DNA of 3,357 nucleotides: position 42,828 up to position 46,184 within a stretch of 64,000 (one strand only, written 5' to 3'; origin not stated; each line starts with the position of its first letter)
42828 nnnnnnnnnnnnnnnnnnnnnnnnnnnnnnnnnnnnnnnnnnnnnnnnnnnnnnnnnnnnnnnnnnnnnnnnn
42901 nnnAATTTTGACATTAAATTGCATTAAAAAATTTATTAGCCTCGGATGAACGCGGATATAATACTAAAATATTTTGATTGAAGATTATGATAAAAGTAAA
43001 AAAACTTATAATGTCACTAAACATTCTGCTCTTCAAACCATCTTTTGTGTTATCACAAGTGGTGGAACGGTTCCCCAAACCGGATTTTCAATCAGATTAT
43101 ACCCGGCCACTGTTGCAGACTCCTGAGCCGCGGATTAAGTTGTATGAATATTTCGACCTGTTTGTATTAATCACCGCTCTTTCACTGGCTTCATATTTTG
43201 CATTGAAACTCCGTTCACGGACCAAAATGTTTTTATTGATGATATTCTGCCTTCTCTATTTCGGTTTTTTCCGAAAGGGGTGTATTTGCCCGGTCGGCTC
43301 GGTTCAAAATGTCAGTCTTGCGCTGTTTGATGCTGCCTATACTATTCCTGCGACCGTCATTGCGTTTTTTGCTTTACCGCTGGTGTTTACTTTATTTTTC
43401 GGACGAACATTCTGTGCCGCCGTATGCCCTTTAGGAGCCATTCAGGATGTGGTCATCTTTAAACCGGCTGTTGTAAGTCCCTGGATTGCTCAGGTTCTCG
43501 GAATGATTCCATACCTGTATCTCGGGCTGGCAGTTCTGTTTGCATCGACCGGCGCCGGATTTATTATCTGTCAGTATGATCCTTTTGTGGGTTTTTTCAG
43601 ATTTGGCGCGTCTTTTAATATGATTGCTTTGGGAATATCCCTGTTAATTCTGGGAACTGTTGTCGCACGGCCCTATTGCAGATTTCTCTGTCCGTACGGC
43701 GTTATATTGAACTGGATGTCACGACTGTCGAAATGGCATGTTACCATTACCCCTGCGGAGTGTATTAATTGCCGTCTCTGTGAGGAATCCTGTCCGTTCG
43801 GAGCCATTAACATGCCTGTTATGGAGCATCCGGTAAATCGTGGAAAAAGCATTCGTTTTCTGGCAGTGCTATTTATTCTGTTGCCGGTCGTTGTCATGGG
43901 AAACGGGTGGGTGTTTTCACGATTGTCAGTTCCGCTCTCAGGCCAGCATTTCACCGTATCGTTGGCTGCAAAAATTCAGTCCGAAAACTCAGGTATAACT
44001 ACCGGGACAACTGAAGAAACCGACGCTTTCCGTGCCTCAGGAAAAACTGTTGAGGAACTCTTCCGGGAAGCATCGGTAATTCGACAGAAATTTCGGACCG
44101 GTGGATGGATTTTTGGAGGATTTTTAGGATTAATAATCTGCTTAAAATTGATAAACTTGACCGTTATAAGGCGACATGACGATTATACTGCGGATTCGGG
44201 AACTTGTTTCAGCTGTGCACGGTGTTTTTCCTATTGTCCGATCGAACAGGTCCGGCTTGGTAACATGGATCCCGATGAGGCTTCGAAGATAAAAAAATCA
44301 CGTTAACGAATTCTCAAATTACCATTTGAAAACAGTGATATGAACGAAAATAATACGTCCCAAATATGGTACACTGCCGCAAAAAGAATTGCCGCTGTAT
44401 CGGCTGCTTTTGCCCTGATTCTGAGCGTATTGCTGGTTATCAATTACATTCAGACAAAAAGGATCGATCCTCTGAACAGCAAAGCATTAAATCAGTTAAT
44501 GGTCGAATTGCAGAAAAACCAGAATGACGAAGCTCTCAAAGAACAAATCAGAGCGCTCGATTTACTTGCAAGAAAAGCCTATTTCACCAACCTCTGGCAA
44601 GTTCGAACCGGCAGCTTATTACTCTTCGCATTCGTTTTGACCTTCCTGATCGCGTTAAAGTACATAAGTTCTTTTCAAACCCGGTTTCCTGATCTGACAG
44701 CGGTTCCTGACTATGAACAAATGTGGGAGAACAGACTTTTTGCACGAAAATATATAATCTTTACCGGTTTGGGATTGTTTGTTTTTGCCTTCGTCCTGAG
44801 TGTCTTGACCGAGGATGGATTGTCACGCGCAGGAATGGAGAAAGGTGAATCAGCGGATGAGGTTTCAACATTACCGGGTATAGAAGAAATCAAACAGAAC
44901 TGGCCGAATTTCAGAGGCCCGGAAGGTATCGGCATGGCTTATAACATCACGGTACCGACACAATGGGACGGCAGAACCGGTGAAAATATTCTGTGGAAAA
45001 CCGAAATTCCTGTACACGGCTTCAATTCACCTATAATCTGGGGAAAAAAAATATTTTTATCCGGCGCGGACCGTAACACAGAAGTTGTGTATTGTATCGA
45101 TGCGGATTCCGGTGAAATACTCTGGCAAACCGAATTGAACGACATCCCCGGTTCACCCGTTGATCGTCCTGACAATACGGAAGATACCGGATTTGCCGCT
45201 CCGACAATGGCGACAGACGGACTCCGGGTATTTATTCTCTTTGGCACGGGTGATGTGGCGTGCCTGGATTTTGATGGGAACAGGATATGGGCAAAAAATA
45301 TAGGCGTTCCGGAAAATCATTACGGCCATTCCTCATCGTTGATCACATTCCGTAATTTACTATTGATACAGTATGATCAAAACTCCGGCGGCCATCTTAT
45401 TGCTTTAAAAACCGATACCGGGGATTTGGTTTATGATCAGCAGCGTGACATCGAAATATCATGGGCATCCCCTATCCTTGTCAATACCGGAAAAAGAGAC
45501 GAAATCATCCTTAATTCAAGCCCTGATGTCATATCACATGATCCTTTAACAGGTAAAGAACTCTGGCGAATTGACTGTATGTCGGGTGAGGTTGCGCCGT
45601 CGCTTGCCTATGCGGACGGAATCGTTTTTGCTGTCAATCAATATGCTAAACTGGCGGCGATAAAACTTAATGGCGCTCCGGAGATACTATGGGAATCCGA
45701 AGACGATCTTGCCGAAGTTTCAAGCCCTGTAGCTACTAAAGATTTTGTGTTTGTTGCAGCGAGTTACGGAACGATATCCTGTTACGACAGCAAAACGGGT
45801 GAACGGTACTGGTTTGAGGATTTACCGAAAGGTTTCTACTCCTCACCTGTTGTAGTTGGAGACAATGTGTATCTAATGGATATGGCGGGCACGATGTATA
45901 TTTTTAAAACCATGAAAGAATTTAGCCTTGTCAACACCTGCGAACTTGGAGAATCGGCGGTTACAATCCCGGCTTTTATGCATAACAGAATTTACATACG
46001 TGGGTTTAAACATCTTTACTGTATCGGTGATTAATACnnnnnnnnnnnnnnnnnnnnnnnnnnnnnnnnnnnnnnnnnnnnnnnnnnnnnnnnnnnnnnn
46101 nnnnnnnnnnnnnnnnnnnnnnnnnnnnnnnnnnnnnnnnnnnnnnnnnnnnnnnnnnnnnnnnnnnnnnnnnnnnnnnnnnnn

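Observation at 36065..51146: Beta-propeller-rich envelope gene cluster wired to a NapG/NapH-like ferredoxin pair and an NAD(P)H-oxidising Fe-S flavoprotein pair, with no recognisable terminal reductase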

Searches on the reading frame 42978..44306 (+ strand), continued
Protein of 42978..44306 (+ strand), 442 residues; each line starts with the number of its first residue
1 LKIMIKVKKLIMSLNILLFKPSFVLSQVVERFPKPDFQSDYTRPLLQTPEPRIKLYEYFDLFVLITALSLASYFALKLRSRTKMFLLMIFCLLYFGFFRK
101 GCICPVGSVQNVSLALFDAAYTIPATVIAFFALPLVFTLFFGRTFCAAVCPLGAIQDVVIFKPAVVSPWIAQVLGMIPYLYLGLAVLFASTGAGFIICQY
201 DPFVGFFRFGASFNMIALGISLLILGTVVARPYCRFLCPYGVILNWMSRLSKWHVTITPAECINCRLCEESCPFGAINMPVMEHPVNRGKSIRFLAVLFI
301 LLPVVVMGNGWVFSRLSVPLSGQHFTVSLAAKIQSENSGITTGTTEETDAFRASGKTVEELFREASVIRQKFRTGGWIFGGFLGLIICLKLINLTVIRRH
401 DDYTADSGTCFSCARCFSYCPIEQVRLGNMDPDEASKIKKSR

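Call 11: find_related_loci(query=A1, collection=genome_contigs, flank=10000)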
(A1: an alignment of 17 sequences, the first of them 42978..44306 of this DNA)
Query A1 (442 aa) in genome_contigs; peptide patterns used: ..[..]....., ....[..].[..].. (x = any residue, [..] = any of these).
599 stretches matched a pattern (row limit reached: there are more); 551 encode a relative of the query (tblastn E <= 1e-3); the best 80 are kept; 80 distinct loci.
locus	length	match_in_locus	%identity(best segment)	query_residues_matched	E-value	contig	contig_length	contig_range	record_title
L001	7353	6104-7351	76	4-419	0e+0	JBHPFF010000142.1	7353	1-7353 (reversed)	Candidatus Latescibacterota bacterium isolate SAG AM-311-I19 NODE_142_length_7353_cov_23.519868, whole genome shotgun se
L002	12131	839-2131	72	6-434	0e+0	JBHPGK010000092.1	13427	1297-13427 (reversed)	Candidate division KSB1 bacterium isolate SAG AM-311-M08 NODE_92_length_13427_cov_31.591161, whole genome shotgun sequen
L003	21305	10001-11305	66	7-441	0e+0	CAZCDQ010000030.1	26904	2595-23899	MAG TPA_asm: uncultured bacterium isolate SRP141376_co4_299 genome assembly, contig: NODE_3254_length_26904_cov_5.133822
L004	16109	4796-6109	65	5-440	0e+0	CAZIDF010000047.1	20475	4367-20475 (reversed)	MAG TPA_asm: uncultured Eubacteriales bacterium isolate SRP185410_co2_332 genome assembly, contig: NODE_3103_length_2047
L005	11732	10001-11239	66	27-438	0e+0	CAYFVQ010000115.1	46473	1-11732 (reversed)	MAG TPA_asm: uncultured Eubacteriales bacterium isolate ERP108616_co1_206 genome assembly, contig: k119_1798594, whole g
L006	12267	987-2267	67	17-442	0e+0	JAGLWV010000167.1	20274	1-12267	MAG: Candidatus Aminicenantes bacterium isolate RS_12_32 ZL285.bin.32.fa_167, whole genome shotgun sequence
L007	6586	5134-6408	66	5-429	0e+0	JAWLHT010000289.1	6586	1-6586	MAG: Candidatus Latescibacterota bacterium isolate 30dZY2.bin.79 NODE_14192_length_6586_cov_3.979497, whole genome shotg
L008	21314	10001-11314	64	5-440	0e+0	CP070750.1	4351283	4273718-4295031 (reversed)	MAG: Candidatus Aminicenantes bacterium isolate bin34 chromosome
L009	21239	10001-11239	64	27-438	1e-180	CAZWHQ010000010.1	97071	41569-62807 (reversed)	MAG TPA_asm: uncultured Eubacteriales bacterium isolate binchicken_co275_153 genome assembly, contig: NODE_135_length_97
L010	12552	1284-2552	65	17-438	3e-173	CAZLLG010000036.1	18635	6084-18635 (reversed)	MAG TPA_asm: uncultured Eubacteriales bacterium isolate SRP167671_co1_161 genome assembly, contig: NODE_3450_length_1863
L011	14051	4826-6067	64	26-438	1e-175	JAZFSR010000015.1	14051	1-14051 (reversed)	MAG: Candidatus Aminicenantaceae bacterium isolate BS2bin.13 BS2bin.13_15, whole genome shotgun sequence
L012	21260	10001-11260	60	17-438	7e-173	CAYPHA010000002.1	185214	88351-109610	MAG TPA_asm: uncultured Calditrichota bacterium isolate SRP332253_co2_262 genome assembly, contig: NODE_32_length_185214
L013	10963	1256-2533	62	17-441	1e-172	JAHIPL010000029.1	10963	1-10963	MAG: Acidobacteria bacterium isolate KR13_S3.mb.68 KR13_S3.mb.68_k141_26477, whole genome shotgun sequence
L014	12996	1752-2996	63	27-440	6e-173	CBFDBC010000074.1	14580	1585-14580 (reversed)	MAG TPA_asm: uncultured bacterium isolate SRR26215685_binner12_Refined_20 genome assembly, contig: ERZ25073489.746, whol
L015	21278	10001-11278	64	6-431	2e-171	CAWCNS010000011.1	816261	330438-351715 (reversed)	MAG: Calditrichia bacterium isolate MFD03804.bin.1.257 genome assembly, contig: contig_37163, whole genome shotgun seque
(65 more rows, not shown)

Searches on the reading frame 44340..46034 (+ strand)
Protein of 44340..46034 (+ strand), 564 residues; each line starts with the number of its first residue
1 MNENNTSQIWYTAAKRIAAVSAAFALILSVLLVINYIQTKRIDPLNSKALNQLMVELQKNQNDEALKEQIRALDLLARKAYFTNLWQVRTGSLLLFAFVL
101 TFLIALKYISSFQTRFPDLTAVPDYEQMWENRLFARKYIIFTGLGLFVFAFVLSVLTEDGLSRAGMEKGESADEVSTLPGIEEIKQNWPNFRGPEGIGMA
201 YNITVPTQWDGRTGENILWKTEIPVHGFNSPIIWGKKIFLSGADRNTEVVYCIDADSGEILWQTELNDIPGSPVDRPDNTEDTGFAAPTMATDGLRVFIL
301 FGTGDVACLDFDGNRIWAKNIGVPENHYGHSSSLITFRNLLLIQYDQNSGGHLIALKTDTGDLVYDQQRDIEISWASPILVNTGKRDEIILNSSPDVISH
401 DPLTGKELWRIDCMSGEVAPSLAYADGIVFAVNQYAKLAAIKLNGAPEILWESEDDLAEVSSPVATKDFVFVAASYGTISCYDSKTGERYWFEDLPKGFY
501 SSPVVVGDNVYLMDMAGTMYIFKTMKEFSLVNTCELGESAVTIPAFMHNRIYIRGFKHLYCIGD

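Call 4: search_protein_families(library=pfam, proteins=[window:44340-46034:+], max_evalue=0.01)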
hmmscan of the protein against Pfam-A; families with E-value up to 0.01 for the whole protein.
window:44340-46034:+ (564 aa): 4 families
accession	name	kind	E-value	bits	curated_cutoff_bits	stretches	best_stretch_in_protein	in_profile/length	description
PF13360.13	PQQ_2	-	4.4e-35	121.9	27.6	3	248-491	3-231/233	Outer membrane protein assembly factor BamB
PF13570.13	Beta-prop_ACSF4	-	1.4e-18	67.9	133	2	351-549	71-266/329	Beta-alanine-activating enzyme, beta-propeller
PF01011.28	PQQ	-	0.00015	21.1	26.7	0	460-504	539-585/595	Glucose/ethanol/alcohol dehydrogenase, beta-propeller domain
PF03631.20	Virul_fac_BrkB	-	0.00071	19.7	33.7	1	22-158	19-140/259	Virulence factor BrkB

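Call 5: search_protein_families(library=ncbifam, proteins=[window:44340-46034:+], max_evalue=0.01)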
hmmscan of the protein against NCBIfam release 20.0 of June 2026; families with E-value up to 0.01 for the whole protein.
window:44340-46034:+ (564 aa): 5 families
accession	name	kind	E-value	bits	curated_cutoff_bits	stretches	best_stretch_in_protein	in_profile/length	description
TIGR03300.1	assembly_YfgL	equivalog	1.3e-16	60.2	285.2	1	423-545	238-357/377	outer membrane protein assembly factor BamB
NF008351.0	PRK11138.1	equivalog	6.9e-12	44.5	423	2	400-492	84-185/394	outer membrane protein assembly factor BamB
TIGR03075.1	PQQ_enz_alc_DH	subfamily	3.5e-10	39.1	480.05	1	447-504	454-512/530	PQQ-dependent dehydrogenase, methanol/ethanol family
NF053615.1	SerThrKinAfsKStmc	equivalog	0.0027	16.4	1300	0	393-523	538-680/809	protein serine/threonine kinase AfsK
TIGR03074.1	PQQ_membr_DH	subfamily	0.0041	15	832.65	0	459-521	701-768/783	membrane-bound PQQ-dependent dehydrogenase, glucose/quinate/shikimate family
